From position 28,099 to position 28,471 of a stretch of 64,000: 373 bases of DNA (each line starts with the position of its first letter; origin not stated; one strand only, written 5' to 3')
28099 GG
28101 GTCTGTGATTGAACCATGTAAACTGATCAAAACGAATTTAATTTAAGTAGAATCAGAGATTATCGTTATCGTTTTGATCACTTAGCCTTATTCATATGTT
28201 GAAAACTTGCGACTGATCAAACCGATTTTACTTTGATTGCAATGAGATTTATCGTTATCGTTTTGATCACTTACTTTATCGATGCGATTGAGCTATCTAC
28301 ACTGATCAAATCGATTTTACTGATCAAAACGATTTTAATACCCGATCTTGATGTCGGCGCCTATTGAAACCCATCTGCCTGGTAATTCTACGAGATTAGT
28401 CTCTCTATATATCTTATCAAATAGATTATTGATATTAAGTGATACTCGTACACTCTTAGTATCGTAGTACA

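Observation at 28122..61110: Four tandem arrays of ~90-bp hairpin units form one family: arms covary between loci and every array ends on the stop codon of a minus-strand gene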

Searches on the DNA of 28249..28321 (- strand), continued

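Call 53: search_with_rna_model(model_id=R1, sources=[window, L004, L082, L091], max_evalue=0.001, make_alignment=true)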
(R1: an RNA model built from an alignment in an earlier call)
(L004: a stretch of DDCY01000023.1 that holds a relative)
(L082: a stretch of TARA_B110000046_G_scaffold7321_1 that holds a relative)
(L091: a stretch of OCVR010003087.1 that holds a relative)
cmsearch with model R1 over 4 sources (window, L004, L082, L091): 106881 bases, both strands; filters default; matches with E-value up to 0.001: 20.
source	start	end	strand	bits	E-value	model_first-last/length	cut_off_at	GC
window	57282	57354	-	75.2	3.1e-16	1-73/73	no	0.32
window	57461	57533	-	75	3.5e-16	1-73/73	no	0.36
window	57638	57710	-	74.6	4.5e-16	1-73/73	no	0.36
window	57727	57798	-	74.1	6e-16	1-73/73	no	0.32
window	57550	57621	-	71.9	2.2e-15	1-73/73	no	0.32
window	57372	57443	-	68.6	1.5e-14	1-73/73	no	0.33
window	60747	60822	-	68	2.1e-14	1-73/73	no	0.36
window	61024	61099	-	67.2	3.3e-14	1-73/73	no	0.36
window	60931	61006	-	66.9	4.1e-14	1-73/73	no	0.34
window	60841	60914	-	66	6.9e-14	1-73/73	no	0.31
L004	7368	7441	+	61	1.3e-12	1-73/73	no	0.36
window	36060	36129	-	60.3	1.9e-12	1-73/73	no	0.34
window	36147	36217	-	57.2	1.1e-11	1-73/73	no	0.35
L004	10461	10533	+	52.3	2e-10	1-73/73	no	0.29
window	28160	28232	-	52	2.4e-10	1-73/73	no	0.33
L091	6471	6541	-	46.9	4.7e-09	1-73/73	no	0.27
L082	3561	3633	+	40.2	2.4e-07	1-73/73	no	0.3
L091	6650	6718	-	26.9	0.00057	1-73/73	no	0.29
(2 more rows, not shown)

Alignment A3: 20 matches aligned to the model, 79 columns, each read 5' to 3' on its own strand. Consensus structure (alignment columns), stored with it:
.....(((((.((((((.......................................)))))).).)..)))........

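Call 64: search_with_rna_model(model_id=R1, sources=[L100, L101, L102, L103, L104], filters=off, max_evalue=2)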
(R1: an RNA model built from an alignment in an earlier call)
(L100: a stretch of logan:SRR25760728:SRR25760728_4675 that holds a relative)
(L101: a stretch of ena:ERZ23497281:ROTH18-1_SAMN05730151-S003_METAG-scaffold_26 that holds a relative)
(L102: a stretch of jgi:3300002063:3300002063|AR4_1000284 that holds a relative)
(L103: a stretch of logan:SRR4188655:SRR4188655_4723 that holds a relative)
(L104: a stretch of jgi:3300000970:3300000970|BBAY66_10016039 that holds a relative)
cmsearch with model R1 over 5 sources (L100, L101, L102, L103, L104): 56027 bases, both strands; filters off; matches with E-value up to 2: 3.
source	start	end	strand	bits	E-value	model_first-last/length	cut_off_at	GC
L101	10698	10746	+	12.7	1.2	1-73/73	no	0.22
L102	2375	2423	+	12.7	1.2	1-73/73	no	0.22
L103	4550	4598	+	12.7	1.2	1-73/73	no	0.22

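Call 77: search_with_rna_model(model_id=R1, sources=[L105, L106, L107, L108], filters=off, max_evalue=2)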
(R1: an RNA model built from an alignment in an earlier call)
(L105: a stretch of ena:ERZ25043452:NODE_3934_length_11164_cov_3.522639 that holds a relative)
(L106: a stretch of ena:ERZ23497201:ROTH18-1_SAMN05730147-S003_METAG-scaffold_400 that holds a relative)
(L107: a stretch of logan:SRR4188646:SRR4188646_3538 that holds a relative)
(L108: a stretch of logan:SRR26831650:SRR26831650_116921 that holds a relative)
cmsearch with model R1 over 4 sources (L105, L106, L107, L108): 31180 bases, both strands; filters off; matches with E-value up to 2: 2.
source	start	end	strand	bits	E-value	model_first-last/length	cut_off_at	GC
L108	3169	3232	+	19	0.017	1-73/73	no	0.3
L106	11859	11926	+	12.9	0.61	1-73/73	no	0.25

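Call 90: build_rna_model(alignment_id=A3)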
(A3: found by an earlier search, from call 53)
Model R3 built from alignment A3 (20 sequences, 79 columns); structure: stored with the alignment.
model positions 73; base pairs 11; branch points 0; effective number of sequences 14.44; information 0.773 bits per position. Calibrated on 0.2 Mb of random sequence (short: E-values are rough).
structure used (alignment columns):
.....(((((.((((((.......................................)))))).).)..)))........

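Call 91: search_with_rna_model(model_id=R3, sources=[L002, L003, L005, L006, L007, L008, L009, L010, L011, L012, L013, L014, L015, L016, L017, L018, L019, L020, L021, L022, L023, L024, L025, L026, L027, L028, L029, L030, L031, L032, L033, L034, L035, L036, L037, L038, L039, L040, L041, L042, L043, L044, L045, L046, L047, L048, L049, L050, L051, L052, L053, L054, L055, L056, L057, L058, L059, L060, L061, L062, L063, L064, L065, L066, L067, L068, L069, L070, L071, L072, L073, L074, L075, L076, L077, L078, L079, L080, L081, L100, L101, L105, L106, L108], max_evalue=2)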
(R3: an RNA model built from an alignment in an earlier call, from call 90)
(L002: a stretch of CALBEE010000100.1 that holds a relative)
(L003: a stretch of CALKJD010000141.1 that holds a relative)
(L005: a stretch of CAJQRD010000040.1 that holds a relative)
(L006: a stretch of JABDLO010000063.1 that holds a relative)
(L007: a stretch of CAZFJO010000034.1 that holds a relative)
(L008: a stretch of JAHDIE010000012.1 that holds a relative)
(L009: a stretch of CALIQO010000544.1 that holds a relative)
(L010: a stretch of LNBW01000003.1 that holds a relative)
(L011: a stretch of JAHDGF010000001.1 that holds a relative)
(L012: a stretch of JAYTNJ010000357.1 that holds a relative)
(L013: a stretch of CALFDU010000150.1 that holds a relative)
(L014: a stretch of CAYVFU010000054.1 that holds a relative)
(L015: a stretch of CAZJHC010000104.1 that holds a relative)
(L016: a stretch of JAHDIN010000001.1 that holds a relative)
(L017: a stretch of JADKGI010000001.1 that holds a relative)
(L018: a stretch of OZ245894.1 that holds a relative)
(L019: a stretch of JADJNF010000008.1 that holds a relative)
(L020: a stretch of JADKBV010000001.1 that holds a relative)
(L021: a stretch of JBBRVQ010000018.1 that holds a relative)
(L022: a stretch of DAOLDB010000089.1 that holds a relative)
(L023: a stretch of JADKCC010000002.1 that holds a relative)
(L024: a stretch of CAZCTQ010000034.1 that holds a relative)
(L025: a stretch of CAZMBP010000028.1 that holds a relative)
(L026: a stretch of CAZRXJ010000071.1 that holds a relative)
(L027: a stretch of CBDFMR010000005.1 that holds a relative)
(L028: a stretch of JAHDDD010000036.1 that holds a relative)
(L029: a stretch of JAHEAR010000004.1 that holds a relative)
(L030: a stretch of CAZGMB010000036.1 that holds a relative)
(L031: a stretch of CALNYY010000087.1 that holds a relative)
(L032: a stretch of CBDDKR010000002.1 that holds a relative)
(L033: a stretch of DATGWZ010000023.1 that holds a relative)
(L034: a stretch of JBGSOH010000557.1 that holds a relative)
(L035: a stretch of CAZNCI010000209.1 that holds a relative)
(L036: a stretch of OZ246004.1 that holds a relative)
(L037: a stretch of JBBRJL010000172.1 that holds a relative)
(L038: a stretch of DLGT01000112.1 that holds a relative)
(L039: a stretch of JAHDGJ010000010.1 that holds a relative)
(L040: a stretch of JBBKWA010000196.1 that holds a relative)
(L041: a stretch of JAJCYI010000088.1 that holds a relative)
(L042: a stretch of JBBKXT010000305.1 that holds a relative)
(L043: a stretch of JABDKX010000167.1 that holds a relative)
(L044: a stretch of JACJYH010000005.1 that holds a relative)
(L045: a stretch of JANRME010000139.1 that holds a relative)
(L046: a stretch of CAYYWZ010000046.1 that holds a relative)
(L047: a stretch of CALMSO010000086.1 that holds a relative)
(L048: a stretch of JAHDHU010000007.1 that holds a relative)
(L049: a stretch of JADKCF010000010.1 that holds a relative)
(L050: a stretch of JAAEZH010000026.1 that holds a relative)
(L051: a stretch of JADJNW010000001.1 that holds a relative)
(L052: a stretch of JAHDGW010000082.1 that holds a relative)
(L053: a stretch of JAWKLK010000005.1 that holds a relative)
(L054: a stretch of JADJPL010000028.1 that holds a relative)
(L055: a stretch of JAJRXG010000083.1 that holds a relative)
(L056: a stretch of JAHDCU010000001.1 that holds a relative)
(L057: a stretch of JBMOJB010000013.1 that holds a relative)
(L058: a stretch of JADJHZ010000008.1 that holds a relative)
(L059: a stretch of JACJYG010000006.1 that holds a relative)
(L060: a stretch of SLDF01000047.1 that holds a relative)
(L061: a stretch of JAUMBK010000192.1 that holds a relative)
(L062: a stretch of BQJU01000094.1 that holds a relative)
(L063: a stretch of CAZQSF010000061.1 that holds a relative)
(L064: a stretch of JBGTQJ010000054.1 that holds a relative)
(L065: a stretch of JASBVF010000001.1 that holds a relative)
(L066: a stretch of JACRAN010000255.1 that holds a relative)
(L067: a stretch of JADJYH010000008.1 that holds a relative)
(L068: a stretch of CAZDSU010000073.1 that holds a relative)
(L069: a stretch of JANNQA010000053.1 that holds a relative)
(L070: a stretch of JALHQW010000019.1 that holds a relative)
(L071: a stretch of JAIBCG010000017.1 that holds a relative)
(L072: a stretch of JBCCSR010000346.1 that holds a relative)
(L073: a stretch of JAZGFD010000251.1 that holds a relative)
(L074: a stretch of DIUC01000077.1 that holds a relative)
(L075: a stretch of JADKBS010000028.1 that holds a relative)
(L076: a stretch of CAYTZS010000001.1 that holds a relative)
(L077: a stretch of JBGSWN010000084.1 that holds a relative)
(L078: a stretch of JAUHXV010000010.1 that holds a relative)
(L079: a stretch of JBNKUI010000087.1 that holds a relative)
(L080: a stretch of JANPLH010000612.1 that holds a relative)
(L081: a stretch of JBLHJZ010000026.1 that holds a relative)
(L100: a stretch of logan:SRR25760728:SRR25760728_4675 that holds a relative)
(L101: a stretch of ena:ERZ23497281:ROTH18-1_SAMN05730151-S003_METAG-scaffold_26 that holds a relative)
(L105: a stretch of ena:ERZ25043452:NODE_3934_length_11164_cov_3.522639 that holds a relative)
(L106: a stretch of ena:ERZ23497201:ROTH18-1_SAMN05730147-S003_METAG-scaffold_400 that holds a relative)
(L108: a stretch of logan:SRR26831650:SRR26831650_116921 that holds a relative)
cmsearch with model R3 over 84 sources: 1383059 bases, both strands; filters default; matches with E-value up to 2: 1.
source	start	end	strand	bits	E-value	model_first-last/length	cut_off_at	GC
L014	8147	8215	+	20.2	1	1-73/73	no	0.25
